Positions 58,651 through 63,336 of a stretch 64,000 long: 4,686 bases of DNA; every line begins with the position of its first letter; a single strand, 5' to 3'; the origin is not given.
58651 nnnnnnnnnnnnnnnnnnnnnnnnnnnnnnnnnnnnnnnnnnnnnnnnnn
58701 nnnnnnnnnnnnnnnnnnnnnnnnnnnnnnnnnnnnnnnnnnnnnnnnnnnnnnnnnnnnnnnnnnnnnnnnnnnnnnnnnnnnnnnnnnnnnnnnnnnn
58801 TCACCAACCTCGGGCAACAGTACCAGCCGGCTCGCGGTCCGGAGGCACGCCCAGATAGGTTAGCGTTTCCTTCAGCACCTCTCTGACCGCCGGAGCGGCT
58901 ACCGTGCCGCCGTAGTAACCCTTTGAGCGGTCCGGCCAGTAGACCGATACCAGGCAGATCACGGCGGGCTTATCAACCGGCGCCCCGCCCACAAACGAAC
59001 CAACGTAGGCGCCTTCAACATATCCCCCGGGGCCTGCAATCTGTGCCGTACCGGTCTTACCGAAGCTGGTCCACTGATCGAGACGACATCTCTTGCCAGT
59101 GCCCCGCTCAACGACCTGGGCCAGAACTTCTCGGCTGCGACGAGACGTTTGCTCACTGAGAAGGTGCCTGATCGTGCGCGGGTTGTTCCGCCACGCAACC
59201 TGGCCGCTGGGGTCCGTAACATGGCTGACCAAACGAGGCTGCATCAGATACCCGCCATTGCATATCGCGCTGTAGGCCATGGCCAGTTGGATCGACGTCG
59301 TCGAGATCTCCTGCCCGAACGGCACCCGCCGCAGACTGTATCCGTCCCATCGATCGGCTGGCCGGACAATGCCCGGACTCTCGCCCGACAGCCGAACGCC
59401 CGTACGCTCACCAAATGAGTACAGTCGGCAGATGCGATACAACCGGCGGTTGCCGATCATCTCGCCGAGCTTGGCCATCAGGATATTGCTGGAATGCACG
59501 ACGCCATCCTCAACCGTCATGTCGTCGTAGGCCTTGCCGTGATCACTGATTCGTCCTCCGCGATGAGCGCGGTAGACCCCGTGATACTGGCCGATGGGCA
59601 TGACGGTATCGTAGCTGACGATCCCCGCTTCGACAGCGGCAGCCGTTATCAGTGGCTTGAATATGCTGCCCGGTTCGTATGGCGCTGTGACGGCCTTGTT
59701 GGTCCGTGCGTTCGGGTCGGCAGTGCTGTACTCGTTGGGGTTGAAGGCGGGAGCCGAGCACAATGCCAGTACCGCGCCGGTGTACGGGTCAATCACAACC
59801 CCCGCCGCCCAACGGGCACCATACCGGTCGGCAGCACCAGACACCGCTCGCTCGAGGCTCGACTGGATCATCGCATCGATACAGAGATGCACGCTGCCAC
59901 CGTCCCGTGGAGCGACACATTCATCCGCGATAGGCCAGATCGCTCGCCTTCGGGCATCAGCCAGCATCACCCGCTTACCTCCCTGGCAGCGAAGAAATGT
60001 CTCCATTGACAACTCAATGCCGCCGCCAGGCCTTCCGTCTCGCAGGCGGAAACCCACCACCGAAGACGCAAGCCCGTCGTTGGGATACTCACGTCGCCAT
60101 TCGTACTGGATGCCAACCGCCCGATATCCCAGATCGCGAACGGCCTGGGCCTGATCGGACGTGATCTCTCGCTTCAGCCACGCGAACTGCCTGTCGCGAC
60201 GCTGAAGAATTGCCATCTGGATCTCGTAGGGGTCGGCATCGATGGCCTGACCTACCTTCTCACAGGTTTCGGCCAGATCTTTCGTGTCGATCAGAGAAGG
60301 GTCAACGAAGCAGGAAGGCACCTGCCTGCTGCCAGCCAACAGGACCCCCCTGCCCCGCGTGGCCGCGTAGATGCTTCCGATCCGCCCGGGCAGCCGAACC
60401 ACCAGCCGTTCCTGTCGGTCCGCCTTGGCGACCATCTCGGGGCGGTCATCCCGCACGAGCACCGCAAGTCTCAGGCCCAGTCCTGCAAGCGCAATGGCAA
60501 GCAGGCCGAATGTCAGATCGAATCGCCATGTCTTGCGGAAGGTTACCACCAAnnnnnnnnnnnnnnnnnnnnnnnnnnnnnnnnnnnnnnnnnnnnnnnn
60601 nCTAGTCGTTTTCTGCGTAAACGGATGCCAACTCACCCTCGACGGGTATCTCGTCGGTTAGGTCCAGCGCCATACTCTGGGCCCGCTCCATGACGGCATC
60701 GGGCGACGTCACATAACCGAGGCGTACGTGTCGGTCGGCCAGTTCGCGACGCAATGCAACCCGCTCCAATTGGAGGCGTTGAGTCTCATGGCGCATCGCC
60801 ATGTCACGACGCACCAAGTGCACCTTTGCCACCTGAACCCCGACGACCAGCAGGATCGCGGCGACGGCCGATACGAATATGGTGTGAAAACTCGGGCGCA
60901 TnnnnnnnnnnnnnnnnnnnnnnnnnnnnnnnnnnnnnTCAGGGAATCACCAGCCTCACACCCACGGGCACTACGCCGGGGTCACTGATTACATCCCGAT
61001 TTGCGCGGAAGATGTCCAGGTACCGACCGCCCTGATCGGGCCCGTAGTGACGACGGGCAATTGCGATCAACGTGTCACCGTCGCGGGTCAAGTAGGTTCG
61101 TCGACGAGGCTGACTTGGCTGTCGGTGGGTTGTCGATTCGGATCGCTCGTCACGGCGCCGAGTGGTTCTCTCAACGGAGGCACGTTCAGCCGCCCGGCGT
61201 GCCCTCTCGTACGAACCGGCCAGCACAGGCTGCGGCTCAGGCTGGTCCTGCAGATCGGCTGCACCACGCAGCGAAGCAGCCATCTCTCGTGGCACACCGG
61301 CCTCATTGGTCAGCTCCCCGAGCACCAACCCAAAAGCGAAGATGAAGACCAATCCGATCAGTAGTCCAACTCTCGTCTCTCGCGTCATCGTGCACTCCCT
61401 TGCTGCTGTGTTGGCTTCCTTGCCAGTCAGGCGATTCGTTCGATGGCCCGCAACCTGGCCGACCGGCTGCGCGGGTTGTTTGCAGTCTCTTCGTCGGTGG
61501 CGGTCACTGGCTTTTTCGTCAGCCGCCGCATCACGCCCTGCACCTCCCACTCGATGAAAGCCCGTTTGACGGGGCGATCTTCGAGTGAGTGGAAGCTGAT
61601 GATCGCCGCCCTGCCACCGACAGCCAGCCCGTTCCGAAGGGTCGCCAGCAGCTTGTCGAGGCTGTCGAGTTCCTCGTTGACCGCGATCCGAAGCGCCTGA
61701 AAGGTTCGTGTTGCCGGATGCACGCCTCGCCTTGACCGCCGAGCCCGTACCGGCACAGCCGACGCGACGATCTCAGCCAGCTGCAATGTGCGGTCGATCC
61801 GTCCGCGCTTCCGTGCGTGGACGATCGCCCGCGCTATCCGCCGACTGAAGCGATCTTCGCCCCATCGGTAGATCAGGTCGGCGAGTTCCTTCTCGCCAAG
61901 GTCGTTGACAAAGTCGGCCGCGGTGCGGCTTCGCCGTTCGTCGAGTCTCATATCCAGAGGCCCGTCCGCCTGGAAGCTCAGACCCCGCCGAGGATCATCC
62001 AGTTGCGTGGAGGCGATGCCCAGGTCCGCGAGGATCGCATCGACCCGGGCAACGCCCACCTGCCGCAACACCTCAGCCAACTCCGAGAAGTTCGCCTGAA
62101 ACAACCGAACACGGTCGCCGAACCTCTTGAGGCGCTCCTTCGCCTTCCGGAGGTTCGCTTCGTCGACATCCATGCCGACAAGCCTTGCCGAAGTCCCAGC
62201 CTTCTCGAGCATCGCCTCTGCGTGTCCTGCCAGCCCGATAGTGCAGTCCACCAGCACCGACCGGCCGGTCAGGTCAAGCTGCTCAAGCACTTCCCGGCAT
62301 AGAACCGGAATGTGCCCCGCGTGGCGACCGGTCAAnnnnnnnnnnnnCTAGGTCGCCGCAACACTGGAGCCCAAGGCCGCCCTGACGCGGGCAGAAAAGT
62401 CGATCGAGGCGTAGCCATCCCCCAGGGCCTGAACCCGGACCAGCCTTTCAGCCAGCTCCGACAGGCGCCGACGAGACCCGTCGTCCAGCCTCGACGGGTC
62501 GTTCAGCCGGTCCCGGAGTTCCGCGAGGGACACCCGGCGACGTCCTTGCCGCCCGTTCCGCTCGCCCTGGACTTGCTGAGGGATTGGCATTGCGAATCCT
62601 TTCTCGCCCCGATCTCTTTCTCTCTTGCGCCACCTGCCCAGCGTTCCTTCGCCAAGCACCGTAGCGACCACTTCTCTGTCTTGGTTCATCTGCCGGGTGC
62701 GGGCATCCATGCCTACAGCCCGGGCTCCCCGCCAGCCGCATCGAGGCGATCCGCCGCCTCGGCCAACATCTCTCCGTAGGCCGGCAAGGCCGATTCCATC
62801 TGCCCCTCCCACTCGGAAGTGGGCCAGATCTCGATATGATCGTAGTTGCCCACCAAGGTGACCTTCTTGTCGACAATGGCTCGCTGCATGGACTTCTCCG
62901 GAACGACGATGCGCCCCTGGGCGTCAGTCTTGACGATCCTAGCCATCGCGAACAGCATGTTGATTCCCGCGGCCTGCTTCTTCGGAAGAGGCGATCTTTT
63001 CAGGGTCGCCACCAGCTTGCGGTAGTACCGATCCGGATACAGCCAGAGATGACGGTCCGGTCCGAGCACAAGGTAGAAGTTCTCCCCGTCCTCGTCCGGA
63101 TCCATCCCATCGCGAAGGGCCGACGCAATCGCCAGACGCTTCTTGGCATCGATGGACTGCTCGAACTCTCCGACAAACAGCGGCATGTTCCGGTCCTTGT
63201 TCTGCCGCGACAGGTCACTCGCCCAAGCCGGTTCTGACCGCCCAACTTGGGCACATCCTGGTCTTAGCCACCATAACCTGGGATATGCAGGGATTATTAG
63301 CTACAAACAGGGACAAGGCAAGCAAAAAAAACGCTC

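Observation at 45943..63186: Near-complete dcw cluster lacking ftsA/ftsZ and murD, with four non-canonical genes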

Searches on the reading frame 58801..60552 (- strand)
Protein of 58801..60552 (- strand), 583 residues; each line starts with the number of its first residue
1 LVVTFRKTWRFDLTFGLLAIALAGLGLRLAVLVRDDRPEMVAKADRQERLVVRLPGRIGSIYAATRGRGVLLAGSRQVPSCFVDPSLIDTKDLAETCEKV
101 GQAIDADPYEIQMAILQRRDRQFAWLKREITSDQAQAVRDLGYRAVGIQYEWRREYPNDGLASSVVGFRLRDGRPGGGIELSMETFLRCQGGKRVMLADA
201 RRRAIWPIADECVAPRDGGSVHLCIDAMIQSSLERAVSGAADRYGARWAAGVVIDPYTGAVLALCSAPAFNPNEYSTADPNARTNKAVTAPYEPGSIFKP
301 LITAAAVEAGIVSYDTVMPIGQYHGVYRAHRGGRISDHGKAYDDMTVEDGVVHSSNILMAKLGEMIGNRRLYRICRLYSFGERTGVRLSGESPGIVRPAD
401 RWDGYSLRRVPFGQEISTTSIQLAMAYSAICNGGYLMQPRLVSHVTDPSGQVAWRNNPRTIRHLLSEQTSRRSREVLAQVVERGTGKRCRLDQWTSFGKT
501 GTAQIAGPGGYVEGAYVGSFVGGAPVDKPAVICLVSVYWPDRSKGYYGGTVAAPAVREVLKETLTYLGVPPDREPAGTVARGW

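Call 3: search_protein_families(library=pfam, proteins=[window:58801-60552:-], max_evalue=0.01)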
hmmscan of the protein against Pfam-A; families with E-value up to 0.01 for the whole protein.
window:58801-60552:- (583 aa): 2 families
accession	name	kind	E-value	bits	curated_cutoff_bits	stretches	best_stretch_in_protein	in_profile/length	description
PF00905.27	Transpeptidase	-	3e-58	197.8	22.1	1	251-561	3-299/299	Penicillin binding protein transpeptidase domain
PF03717.20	PBP_dimer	-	7.4e-09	36.7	24.4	1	59-167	7-121/180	Penicillin-binding Protein dimerisation domain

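Call 11: search_protein_families(library=ncbifam, proteins=[window:58801-60552:-], max_evalue=0.1)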
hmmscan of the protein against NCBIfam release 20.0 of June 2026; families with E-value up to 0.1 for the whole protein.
window:58801-60552:- (583 aa): 28 families (the best 25 are shown)
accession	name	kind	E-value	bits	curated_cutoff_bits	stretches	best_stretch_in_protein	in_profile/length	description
TIGR02214.1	spoVD_pbp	equivalog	9.7e-97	324.8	688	1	69-574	57-565/636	stage V sporulation protein D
NF053573.1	PBP2_PenA_Neis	exception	7.6e-77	259.2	1105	1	10-573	27-570/572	peptidoglycan D,D-transpeptidase PBP2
TIGR03423.1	pbp2_mrdA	equivalog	1.3e-65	222.1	455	2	178-564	188-591/593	penicillin-binding protein 2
NF011685.0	PRK15105.1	subfamily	2e-53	181.9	737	1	8-576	21-570/588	peptidoglycan glycosyltransferase FtsI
NF038271.1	strep_PBP2X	exception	4.6e-38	130.9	1050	1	138-564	167-619/750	penicillin-binding protein PBP2X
TIGR02074.1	PBP_1a_fam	subfamily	9.9e-30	103.8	508.75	1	216-506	221-486/535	PBP1A family penicillin-binding protein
NF051842.1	PBP4_5_Efaec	equivalog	3.8e-20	71.8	700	1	178-505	294-615/668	penicillin-binding protein PBP4(5)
NF051885.1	tranpepglycosPbpC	equivalog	8.1e-20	71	900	1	221-504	294-545/632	multimodular transpeptidase-transglycosylase PbpC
NF008061.0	PRK10795.1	equivalog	3e-17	62.4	962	1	178-459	210-502/634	peptidoglycan DD-transpeptidase MrdA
NF038276.1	strep_PBP2A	exception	5.6e-10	38.1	1100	1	249-504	354-580/716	penicillin-binding protein PBP2A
NF038278.1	strep_PBP2B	exception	1.5e-09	36.9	975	1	250-503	343-616/678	penicillin-binding protein PBP2B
NF000406.1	MECB_PBP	exception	1.5e-09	36.9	1450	1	178-537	281-639/674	PBP2a family beta-lactam-resistant peptidoglycan transpeptidase MecB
TIGR02073.1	PBP_1c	equivalog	3.2e-08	32.7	494.2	1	219-318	242-338/728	penicillin-binding protein 1C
NF038274.1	strep_PBP1B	exception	2.8e-07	29.2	1225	1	403-486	504-586/745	penicillin-binding protein PBP1B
NF038272.1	strep_PBP1A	exception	3.5e-07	28.9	1075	1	417-504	475-560/658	penicillin-binding protein PBP1A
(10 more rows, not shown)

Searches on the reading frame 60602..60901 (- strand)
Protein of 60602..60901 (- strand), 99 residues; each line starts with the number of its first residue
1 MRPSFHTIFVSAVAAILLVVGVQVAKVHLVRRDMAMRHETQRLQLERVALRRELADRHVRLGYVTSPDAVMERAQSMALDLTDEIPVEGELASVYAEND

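Call 3: search_protein_families(library=pfam, proteins=[window:60602-60901:-], max_evalue=0.01)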
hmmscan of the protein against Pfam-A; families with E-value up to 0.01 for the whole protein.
window:60602-60901:- (99 aa): 0 families

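Call 11: search_protein_families(library=ncbifam, proteins=[window:60602-60901:-], max_evalue=0.1)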
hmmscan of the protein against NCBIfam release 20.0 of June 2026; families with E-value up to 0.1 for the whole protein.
window:60602-60901:- (99 aa): 0 families

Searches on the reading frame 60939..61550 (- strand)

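Call 3: search_protein_families(library=pfam, proteins=[window:60939-61550:-], max_evalue=0.01)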
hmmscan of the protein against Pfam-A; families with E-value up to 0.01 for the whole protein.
window:60939-61550:- (203 aa): 2 families
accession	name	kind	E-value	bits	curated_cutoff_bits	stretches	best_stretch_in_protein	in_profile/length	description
PF01476.26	LysM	-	0.00076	19.8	20.9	1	156-203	4-43/43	LysM domain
PF05489.18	Phage_tail_X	-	0.0048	16.9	22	1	154-203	4-52/60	Phage Tail Protein X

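Call 11: search_protein_families(library=ncbifam, proteins=[window:60939-61550:-], max_evalue=0.1)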
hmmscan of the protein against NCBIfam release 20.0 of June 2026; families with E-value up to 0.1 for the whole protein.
window:60939-61550:- (203 aa): 2 families
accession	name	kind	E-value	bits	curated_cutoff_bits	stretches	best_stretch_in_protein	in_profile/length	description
NF008399.0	PRK11198.1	equivalog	5.6e-09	36.6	134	1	144-203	89-146/149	peptidoglycan-binding protein LysM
NF046106.1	ResusProRpf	equivalog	5.4e-05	22.9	180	1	114-203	170-256/258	resuscitation-promoting factor Rpf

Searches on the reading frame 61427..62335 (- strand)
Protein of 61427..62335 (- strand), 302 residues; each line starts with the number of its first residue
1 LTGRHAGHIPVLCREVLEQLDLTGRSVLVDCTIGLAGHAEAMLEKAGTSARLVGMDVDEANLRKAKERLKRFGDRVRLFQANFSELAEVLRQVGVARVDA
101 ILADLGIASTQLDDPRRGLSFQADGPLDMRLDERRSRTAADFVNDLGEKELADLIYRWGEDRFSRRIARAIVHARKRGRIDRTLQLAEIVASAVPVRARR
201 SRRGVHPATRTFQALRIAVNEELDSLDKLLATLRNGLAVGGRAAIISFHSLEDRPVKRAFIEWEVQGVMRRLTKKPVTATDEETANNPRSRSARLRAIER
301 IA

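Call 3: search_protein_families(library=pfam, proteins=[window:61427-62335:-], max_evalue=0.01)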
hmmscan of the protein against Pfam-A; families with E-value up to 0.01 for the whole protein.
window:61427-62335:- (302 aa): 5 families
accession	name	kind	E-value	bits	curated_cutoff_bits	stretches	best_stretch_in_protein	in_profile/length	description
PF01795.25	Methyltransf_5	-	8.8e-104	347.7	27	1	7-301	3-309/309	MraW methylase family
PF13649.12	Methyltransf_25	-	5.8e-05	24.1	27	1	30-88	3-60/97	Methyltransferase domain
PF01209.24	Ubie_methyltran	-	0.00048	20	20.1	0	23-87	47-111/233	ubiE/COQ5 methyltransferase family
PF13847.12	Methyltransf_31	-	0.0016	18.5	27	1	38-104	17-81/145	Methyltransferase domain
PF08242.18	Methyltransf_12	-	0.0021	19.2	30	1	38-103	9-71/98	Methyltransferase domain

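Call 51: find_related_loci(query=window:61427-62335:-, collection=metagenome_contigs, flank=6000)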
Query window:61427-62335:- (302 aa) in metagenome_contigs; peptide patterns used: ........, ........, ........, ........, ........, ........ (x = any residue, [..] = any of these).
600 stretches matched a pattern (row limit reached: there are more); 578 encode a relative of the query (tblastn E <= 1e-3); the best 80 are kept; 80 distinct loci.
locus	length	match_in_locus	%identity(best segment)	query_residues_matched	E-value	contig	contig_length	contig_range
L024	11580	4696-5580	63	8-302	4e-111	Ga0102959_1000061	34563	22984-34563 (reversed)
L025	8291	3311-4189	63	6-301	3e-108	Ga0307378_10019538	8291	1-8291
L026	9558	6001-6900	64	1-300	3e-98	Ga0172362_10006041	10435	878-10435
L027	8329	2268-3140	57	3-300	7e-88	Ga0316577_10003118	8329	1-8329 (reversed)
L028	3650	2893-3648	59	4-252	1e-85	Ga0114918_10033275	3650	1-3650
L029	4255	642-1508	51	8-302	2e-84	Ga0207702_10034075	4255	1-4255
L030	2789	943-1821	52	8-301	3e-83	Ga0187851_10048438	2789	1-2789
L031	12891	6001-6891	47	2-298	4e-81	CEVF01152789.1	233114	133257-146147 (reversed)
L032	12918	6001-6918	49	8-301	5e-81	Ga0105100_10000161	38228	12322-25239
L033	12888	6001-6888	50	1-300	1e-80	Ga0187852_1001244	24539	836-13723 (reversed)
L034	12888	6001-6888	48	1-300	3e-80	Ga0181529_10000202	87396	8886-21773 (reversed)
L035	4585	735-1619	50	7-301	3e-80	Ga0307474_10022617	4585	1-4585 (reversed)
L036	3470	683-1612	51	7-302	2e-80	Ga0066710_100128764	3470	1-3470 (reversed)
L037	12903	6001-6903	48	8-301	4e-80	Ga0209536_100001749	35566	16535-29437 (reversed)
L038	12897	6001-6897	47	1-301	2e-79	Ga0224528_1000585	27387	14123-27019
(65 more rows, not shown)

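Call 67: search_protein_families(library=ncbifam, proteins=[window:61427-62335:-], max_evalue=1e-10)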
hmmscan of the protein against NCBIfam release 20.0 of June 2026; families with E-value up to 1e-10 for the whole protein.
window:61427-62335:- (302 aa): 1 family
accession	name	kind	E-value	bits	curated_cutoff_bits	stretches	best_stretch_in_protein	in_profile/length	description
TIGR00006.1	TIGR00006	equivalog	3.8e-93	312.3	154.3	1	7-300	6-309/310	16S rRNA (cytosine(1402)-N(4))-methyltransferase RsmH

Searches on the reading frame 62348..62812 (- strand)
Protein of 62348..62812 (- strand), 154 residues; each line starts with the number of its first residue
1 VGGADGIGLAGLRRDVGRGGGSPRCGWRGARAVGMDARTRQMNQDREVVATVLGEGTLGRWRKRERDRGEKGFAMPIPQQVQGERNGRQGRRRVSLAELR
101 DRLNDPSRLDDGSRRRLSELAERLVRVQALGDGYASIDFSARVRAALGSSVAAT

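Call 3: search_protein_families(library=pfam, proteins=[window:62348-62812:-], max_evalue=0.01)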
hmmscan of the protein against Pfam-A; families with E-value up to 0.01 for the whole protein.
window:62348-62812:- (154 aa): 0 families

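Call 11: search_protein_families(library=ncbifam, proteins=[window:62348-62812:-], max_evalue=0.1)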
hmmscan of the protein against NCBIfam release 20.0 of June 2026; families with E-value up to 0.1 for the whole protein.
window:62348-62812:- (154 aa): 0 families

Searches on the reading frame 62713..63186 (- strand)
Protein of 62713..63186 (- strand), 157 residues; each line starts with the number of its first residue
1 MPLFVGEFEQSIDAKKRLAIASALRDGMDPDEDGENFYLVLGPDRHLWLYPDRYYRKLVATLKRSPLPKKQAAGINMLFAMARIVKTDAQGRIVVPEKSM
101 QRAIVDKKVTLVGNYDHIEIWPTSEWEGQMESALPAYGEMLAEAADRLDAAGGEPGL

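Call 3: search_protein_families(library=pfam, proteins=[window:62713-63186:-], max_evalue=0.01)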
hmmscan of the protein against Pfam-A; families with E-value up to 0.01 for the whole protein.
window:62713-63186:- (157 aa): 1 family
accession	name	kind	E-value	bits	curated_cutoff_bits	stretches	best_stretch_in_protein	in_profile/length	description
PF02381.23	MraZ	-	1.3e-21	76.7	23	2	78-132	1-55/72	MraZ protein, putative antitoxin-like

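Call 67: search_protein_families(library=ncbifam, proteins=[window:62713-63186:-], max_evalue=1e-10)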
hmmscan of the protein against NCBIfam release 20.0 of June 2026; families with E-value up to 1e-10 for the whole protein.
window:62713-63186:- (157 aa): 3 families
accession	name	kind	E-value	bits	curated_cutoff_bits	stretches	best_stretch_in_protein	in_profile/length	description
TIGR00242.1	TIGR00242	equivalog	4.2e-22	78.6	98.35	1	3-146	1-137/144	division/cell wall cluster transcriptional repressor MraZ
NF001476.0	PRK00326.2-2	equivalog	2e-15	56.8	162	1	1-149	2-156/163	division/cell wall cluster transcriptional repressor MraZ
NF001482.0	PRK00326.3-4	equivalog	1.2e-12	47.8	168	1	3-134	1-148/160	division/cell wall cluster transcriptional repressor MraZ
